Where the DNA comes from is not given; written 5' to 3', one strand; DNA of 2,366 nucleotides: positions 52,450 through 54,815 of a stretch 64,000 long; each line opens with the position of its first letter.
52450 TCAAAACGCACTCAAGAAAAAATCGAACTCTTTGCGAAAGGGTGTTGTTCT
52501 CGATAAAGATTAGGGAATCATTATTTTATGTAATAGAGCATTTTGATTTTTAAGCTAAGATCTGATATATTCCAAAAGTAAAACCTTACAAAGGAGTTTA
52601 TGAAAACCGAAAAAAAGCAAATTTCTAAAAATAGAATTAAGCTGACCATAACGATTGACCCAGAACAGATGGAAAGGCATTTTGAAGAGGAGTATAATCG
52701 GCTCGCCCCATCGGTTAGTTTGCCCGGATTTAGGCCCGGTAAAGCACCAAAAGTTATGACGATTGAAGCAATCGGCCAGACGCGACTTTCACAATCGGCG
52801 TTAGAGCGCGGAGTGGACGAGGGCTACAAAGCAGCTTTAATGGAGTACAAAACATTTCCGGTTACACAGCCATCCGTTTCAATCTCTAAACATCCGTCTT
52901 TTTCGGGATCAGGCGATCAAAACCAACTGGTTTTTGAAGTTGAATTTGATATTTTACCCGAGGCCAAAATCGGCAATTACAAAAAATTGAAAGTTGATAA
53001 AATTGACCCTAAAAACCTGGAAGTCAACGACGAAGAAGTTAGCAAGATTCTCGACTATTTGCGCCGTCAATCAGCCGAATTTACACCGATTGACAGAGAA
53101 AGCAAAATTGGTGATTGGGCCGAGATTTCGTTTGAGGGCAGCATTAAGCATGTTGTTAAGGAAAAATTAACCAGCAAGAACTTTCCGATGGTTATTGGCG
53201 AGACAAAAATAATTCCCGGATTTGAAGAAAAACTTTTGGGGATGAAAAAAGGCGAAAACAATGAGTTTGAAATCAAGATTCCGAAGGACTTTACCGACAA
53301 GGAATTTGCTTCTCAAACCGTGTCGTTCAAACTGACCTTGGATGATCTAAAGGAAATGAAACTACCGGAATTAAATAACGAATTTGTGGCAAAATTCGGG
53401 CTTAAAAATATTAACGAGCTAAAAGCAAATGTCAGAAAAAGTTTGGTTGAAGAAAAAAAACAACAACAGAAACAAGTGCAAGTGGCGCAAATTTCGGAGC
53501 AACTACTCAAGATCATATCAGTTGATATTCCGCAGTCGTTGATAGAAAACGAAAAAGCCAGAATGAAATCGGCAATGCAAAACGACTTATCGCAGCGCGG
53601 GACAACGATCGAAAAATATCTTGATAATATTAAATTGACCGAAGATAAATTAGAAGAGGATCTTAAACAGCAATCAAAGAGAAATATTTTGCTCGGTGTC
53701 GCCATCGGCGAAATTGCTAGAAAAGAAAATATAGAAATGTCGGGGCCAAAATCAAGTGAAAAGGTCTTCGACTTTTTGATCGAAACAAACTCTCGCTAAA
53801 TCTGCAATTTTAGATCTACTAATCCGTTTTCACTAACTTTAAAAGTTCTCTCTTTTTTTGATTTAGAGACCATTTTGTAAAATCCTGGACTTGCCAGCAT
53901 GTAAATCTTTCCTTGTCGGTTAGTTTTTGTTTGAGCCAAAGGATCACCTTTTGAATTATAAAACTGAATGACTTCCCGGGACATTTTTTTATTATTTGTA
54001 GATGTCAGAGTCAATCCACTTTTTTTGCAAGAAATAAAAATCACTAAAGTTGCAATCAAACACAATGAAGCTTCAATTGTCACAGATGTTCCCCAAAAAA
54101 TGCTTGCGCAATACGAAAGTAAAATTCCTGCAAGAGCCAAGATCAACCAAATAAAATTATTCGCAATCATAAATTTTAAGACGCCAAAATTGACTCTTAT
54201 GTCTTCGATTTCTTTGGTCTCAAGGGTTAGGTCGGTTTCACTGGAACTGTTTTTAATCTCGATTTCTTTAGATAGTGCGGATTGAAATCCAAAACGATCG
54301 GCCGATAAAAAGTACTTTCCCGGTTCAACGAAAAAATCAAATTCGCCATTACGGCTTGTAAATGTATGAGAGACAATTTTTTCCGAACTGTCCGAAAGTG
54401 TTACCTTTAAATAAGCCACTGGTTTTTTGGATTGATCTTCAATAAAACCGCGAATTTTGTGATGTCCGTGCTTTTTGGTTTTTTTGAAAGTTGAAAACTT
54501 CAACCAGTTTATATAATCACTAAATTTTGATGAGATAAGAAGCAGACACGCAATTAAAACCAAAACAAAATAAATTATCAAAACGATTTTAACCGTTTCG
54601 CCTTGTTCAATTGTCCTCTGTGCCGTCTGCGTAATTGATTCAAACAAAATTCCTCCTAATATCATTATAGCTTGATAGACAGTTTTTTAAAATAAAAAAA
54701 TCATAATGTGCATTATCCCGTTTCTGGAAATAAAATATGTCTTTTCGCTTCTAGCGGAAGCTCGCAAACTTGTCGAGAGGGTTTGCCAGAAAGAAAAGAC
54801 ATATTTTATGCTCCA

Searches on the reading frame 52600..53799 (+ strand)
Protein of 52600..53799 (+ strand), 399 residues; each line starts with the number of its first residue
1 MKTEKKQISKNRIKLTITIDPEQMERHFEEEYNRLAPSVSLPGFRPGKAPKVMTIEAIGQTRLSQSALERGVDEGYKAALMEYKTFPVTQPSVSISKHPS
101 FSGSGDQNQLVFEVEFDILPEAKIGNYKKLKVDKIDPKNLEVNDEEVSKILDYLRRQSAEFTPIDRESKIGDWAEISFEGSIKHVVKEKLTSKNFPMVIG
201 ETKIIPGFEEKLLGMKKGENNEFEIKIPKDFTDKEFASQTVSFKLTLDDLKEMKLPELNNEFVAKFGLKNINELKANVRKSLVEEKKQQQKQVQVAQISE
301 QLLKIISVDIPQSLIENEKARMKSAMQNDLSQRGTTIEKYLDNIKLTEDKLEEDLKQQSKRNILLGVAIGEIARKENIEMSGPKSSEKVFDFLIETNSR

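Call 6: search_protein_families(library=pfam, proteins=[window:52600-53799:+], max_evalue=0.01)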
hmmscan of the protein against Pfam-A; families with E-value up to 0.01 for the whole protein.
window:52600-53799:+ (399 aa): 3 families
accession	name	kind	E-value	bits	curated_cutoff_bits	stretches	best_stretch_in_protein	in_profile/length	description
PF05697.18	Trigger_N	-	2.8e-31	109.2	22.2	1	1-152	1-142/144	Bacterial trigger factor protein (TF)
PF05698.19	Trigger_C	-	1.9e-20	73.9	22.7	1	271-381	2-112/162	Bacterial trigger factor protein (TF) C-terminus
PF00254.34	FKBP_C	-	8.5e-11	42.5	21.1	1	166-247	3-93/94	FKBP-type peptidyl-prolyl cis-trans isomerase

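Call 63: find_related_loci(query=window:52600-53799:+, collection=metagenome_contigs, flank=10000)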
Query window:52600-53799:+ (399 aa) in metagenome_contigs; peptide patterns used: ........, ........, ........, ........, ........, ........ (x = any residue, [..] = any of these).
457 stretches matched a pattern; 3 encode a relative of the query (tblastn E <= 1e-3); 3 distinct loci.
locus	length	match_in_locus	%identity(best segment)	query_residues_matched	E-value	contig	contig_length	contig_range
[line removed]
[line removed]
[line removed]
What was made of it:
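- Tried and rejected: Trigger factor against JGI metagenomes: only distant CPR contigs at 26-33% identity, of no use for this locus (call 63).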

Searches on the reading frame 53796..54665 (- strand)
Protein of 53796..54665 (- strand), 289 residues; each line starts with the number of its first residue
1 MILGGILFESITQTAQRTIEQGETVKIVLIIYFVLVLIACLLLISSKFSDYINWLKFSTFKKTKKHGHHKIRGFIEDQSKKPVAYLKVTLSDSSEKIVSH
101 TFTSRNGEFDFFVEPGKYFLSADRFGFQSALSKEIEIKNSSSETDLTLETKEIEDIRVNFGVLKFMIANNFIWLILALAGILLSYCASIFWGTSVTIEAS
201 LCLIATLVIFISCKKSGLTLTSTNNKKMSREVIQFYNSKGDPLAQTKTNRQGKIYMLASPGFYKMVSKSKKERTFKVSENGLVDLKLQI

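Call 6: search_protein_families(library=pfam, proteins=[window:53796-54665:-], max_evalue=0.01)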
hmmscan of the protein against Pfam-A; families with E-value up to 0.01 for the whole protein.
window:53796-54665:- (289 aa): 6 families
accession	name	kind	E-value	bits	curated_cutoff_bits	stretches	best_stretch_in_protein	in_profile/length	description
PF13620.12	CarboxypepD_reg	-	2.7e-13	50.5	32.3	1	71-148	2-81/82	Carboxypeptidase regulatory-like domain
PF17210.9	SdrD_B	-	6.2e-07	30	29.7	1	75-158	16-99/112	SdrD B-like domain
PF07210.18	DUF1416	-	4.3e-05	23.8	23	1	71-120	22-70/97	Protein of unknown function (DUF1416)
PF11974.14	bMG3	-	0.0015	18.9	34.9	0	232-256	32-56/103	Bacterial alpha-2-macroglobulin MG3 domain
PF23194.1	NOMO_5th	-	0.0035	18.2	27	0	81-122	14-56/89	NOMO fifth transthyretin-like domain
PF25020.1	TTR_TEN1-4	-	0.0074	16.6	27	0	71-118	9-54/86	Teneurin TTR-like domain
